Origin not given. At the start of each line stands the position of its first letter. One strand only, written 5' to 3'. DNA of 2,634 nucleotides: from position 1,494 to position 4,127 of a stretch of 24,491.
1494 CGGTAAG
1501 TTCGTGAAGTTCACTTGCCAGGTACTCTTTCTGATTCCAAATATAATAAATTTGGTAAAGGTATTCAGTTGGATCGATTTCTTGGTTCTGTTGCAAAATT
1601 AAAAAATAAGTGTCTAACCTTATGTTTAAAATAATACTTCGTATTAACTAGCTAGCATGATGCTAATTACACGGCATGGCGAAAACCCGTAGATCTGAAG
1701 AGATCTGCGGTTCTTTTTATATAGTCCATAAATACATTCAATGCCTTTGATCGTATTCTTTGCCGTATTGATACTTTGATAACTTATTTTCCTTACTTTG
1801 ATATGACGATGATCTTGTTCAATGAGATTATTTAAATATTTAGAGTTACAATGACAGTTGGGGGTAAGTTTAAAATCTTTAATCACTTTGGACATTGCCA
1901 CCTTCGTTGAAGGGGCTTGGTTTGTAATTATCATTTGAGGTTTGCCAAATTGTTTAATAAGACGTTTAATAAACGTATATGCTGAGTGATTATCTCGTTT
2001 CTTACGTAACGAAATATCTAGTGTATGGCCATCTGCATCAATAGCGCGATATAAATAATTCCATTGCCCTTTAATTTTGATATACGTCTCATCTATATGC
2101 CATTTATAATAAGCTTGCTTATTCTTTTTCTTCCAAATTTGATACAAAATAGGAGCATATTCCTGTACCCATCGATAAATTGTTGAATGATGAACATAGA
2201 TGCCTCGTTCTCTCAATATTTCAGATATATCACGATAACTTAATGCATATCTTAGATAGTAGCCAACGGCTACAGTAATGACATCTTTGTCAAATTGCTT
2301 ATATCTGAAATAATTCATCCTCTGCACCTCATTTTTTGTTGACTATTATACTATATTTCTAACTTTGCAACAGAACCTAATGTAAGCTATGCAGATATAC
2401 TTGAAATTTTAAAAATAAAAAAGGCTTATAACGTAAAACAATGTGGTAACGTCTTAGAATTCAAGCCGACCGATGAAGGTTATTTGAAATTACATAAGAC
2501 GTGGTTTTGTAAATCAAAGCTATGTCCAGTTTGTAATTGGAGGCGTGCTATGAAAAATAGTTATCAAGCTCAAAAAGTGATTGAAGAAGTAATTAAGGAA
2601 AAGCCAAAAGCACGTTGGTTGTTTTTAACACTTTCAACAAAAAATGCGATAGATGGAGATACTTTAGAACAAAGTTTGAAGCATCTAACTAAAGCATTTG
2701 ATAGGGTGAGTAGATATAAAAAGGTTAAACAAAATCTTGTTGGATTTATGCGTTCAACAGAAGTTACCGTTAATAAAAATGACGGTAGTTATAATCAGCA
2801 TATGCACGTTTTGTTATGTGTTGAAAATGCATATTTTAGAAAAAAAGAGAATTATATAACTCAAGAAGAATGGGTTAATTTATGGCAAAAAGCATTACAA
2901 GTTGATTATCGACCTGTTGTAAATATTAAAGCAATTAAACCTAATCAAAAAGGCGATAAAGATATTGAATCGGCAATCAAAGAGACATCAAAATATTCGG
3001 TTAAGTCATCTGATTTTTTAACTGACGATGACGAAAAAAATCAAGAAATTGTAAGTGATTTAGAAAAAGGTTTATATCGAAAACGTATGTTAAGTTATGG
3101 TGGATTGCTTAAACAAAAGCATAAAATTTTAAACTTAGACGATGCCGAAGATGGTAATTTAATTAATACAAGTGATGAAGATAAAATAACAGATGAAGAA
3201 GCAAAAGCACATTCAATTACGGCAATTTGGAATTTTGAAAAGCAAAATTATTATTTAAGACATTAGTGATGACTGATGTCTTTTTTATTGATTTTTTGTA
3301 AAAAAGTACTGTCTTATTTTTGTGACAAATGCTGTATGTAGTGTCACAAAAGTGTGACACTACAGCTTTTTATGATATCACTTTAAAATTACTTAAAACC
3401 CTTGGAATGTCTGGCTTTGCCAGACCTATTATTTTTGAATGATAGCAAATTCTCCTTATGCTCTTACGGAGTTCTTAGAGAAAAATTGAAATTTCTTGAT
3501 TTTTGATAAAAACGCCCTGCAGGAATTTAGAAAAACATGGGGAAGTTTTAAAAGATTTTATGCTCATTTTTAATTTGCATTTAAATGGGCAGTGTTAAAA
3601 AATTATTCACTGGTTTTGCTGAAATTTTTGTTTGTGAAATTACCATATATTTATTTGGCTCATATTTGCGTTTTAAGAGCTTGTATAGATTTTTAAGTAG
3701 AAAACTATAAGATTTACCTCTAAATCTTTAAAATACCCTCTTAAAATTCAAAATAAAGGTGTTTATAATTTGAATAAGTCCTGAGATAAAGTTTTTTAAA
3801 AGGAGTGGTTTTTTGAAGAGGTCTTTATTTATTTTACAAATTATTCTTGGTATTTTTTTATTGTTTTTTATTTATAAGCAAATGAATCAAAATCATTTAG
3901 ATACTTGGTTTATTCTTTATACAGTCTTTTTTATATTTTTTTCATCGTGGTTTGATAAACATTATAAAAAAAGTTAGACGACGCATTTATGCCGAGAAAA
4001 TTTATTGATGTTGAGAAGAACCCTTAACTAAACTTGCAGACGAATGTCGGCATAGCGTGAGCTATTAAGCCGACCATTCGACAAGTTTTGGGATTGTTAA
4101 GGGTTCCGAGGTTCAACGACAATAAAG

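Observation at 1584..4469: A pUB110-type rep gene split by IS257, proven by a matching 8-bp target duplication, with the halves now inverted relative to each other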

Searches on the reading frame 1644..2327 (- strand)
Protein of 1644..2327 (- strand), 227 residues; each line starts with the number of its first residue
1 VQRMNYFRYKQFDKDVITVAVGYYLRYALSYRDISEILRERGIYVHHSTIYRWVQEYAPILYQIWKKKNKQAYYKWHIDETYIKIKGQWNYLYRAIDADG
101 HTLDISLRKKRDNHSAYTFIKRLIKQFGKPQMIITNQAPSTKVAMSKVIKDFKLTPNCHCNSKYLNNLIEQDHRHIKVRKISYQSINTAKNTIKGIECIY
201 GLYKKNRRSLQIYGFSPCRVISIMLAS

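Call 63: search_protein_families(library=pfam, proteins=[window:1644-2327:-], max_evalue=0.01)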
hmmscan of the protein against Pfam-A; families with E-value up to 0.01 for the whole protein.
window:1644-2327:- (227 aa): 3 families
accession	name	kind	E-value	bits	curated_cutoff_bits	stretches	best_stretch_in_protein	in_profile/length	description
PF13610.12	DDE_Tnp_IS240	-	1.4e-36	126.1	27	1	75-205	3-138/139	DDE domain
PF00665.32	rve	-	4e-10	40.3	32.6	1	71-160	3-98/102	Integrase core domain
PF03050.20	DDE_Tnp_IS66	-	0.0046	16.8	23.1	1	28-98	20-98/284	Transposase IS66 family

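Call 64: search_protein_families(library=ncbifam, proteins=[window:1644-2327:-], max_evalue=0.001)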
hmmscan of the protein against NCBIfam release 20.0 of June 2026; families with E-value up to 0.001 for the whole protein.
window:1644-2327:- (227 aa): 5 families
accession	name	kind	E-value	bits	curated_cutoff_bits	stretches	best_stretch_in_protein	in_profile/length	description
NF033587.1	transpos_IS6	equivalog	2.3e-71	239.7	125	1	7-204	1-202/202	IS6 family transposase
NF033577.2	transpos_IS481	equivalog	8.4e-08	32.1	224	1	11-135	58-194/284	IS481 family transposase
NF033516.0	transpos_IS3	equivalog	5.3e-07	29.2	160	1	28-217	149-365/369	IS3 family transposase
NF033517.1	transpos_IS66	equivalog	2.5e-05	23.5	180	1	24-97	99-178/387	IS66 family transposase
NF041731.2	transpos_ISH6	equivalog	4.9e-05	22.2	240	1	27-86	126-186/414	ISH6 family transposase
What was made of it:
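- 1584..2377 (-): Complete IS257-family (ISSau6-type) insertion sequence, 794 bp. The IRR terminus is at 1584 and the IRL terminus at 2377. The transposase is at 1644-2318. NCBIfam IS6 transposase 240 bits and Pfam DDE_Tnp_IS240 (calls 63, 64).
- On IS6/IS26 family insertion sequence (IS257/IS431 group, ISSau6-type): Pfam DDE_Tnp_IS240 at 126 bits (calls 63, 64).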

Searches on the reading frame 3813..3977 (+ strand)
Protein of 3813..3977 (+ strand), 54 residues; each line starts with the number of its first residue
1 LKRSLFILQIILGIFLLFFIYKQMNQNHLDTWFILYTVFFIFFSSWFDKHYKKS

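Call 63: search_protein_families(library=pfam, proteins=[window:3813-3977:+], max_evalue=0.01)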
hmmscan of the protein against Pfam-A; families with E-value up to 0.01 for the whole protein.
window:3813-3977:+ (54 aa): 1 family
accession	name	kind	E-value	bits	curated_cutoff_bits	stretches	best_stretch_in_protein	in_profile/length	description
PF20966.2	MASE6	-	0.0057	17.1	27.4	1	4-42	38-76/170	MASE6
